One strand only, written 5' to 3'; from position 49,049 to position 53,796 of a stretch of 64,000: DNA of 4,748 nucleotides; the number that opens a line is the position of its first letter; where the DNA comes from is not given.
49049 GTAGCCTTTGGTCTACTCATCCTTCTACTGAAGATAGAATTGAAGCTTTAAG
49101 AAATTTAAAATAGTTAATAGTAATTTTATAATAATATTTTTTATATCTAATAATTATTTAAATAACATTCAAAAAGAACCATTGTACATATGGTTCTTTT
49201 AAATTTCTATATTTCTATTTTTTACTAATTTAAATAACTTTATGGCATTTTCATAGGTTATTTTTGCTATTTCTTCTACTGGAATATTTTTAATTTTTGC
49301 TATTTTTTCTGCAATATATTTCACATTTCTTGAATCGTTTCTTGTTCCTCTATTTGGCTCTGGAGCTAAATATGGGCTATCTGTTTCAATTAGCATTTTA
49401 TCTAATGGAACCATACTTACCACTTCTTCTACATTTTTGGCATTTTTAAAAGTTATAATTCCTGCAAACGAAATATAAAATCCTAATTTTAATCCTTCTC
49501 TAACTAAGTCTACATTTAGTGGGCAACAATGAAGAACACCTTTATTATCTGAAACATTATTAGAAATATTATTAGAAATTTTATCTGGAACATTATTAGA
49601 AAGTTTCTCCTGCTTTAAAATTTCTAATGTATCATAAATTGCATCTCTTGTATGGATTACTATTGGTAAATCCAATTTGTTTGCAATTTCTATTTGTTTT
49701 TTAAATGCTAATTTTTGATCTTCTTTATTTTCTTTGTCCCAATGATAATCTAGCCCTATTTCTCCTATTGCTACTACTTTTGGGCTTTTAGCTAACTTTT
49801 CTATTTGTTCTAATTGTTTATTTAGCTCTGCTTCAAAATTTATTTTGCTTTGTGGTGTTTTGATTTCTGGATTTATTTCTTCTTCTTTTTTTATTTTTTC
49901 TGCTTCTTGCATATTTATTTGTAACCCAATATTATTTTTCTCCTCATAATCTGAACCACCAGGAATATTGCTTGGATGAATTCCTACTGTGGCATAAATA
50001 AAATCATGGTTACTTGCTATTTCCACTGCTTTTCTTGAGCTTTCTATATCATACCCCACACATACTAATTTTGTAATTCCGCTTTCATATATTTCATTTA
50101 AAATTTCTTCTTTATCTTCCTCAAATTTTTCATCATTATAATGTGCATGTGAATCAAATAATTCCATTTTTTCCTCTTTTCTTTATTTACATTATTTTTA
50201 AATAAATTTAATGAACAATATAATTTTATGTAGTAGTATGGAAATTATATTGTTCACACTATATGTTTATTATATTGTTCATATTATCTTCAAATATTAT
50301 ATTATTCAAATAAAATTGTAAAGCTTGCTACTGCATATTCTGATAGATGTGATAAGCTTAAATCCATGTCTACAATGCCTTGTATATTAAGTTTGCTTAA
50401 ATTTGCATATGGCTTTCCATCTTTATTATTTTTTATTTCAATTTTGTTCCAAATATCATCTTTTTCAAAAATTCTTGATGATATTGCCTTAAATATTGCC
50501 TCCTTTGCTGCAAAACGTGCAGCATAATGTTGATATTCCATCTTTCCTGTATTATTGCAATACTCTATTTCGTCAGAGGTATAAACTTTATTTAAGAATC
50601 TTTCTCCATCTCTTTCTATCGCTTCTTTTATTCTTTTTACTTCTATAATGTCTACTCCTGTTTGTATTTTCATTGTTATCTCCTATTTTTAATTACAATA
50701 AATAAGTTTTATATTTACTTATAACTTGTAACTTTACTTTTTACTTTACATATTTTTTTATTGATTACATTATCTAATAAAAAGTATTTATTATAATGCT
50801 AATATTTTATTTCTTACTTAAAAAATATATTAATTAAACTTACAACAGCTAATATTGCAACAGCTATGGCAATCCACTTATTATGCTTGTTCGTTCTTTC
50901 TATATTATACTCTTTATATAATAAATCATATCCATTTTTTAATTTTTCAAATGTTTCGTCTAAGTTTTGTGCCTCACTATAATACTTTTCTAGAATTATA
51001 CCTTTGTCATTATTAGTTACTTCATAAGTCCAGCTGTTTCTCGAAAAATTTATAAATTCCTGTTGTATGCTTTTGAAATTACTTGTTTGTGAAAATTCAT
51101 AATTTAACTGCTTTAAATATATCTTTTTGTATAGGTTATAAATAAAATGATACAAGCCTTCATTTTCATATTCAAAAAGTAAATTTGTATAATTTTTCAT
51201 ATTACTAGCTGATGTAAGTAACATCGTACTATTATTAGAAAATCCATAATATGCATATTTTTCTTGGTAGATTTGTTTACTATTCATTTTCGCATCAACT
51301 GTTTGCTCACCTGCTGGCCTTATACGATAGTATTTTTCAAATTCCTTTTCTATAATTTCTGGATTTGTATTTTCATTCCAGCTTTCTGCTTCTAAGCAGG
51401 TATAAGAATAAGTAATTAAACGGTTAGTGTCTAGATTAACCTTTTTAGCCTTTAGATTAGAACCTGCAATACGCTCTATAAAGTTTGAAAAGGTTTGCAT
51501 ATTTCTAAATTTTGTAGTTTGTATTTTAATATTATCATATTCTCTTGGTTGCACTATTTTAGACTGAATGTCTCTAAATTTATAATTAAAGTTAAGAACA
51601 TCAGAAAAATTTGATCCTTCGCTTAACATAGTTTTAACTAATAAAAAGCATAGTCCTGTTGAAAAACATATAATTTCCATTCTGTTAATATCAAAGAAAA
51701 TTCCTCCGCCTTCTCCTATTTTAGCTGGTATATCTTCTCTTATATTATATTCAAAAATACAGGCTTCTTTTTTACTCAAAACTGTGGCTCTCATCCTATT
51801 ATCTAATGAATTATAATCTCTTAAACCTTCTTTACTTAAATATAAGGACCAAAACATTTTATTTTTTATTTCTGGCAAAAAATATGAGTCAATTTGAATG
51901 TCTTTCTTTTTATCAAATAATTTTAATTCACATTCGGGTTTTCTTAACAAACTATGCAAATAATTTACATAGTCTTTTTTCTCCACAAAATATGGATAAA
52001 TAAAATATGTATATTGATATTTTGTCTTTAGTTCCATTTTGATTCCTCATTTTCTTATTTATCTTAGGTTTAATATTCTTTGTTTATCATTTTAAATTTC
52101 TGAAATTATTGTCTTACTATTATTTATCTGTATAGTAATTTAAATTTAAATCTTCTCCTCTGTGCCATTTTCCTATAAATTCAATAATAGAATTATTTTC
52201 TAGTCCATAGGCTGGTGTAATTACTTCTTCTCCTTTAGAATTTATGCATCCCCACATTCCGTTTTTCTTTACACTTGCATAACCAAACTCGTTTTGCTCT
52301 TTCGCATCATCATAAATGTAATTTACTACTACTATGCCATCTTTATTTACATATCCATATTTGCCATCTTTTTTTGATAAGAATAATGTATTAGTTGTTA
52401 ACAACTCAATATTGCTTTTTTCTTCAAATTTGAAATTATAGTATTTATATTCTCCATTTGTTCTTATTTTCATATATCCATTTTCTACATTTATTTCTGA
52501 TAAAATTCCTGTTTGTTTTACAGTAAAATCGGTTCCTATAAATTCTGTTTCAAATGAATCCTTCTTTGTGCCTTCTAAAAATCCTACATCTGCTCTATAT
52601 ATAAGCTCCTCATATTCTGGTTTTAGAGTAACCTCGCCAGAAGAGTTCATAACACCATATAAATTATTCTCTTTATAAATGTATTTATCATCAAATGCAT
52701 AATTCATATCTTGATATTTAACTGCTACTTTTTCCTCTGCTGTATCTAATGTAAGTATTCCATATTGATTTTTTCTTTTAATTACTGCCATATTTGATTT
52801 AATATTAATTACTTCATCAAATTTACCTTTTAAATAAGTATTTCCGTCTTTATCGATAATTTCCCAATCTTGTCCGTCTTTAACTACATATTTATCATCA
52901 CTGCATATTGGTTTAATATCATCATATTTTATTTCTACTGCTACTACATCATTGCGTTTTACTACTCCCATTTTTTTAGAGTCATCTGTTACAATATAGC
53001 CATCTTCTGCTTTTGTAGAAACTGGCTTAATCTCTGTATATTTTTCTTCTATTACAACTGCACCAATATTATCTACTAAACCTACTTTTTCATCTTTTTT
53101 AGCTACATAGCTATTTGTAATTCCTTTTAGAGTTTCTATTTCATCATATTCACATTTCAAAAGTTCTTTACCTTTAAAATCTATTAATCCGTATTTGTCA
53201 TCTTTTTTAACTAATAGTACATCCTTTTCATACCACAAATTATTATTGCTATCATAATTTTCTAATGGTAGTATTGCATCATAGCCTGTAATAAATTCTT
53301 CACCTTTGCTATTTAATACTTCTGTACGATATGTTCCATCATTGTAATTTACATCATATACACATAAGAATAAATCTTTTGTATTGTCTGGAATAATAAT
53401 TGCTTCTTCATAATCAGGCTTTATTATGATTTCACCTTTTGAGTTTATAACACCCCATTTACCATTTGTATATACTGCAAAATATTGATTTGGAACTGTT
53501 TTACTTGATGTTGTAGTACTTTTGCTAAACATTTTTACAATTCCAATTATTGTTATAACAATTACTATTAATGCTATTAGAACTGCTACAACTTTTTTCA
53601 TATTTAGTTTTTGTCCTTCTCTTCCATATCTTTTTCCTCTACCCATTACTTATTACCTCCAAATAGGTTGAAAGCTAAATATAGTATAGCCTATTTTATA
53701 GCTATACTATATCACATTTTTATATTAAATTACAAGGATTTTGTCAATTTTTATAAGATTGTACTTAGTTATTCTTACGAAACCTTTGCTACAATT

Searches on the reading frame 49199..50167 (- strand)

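Call 19: search_protein_families(library=pfam, proteins=[window:49199-50167:-], max_evalue=0.001)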
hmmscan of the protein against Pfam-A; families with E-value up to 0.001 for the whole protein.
window:49199-50167:- (322 aa): 2 families
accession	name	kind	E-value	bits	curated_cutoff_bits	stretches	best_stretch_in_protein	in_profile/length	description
PF01026.27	TatD_DNase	-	2.1e-82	276.8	27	1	4-313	1-253/253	TatD related DNase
PF04909.20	Amidohydro_2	-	2.4e-05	24.7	26.4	0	242-314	225-289/289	Amidohydrolase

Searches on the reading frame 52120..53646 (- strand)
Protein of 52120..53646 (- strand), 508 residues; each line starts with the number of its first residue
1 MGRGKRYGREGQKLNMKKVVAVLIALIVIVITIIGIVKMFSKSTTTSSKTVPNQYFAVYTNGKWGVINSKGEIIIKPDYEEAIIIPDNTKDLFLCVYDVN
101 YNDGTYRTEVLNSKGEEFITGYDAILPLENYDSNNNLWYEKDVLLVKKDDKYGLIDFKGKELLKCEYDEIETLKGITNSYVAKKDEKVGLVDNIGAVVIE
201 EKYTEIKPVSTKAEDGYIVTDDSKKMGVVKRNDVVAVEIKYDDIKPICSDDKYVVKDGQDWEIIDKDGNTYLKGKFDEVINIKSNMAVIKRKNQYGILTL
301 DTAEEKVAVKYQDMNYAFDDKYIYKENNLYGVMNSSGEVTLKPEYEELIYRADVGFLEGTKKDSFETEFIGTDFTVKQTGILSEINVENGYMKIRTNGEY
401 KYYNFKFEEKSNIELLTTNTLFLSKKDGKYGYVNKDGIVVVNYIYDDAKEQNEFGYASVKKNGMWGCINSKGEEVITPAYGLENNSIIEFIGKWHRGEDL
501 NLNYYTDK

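Call 19: search_protein_families(library=pfam, proteins=[window:52120-53646:-], max_evalue=0.001)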
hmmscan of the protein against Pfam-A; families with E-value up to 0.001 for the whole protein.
window:52120-53646:- (508 aa): 1 family
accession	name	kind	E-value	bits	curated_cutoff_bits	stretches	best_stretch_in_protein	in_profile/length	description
PF14903.11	WG_beta_rep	-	1.1e-27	96.2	25.6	3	64-82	1-19/35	WG containing repeat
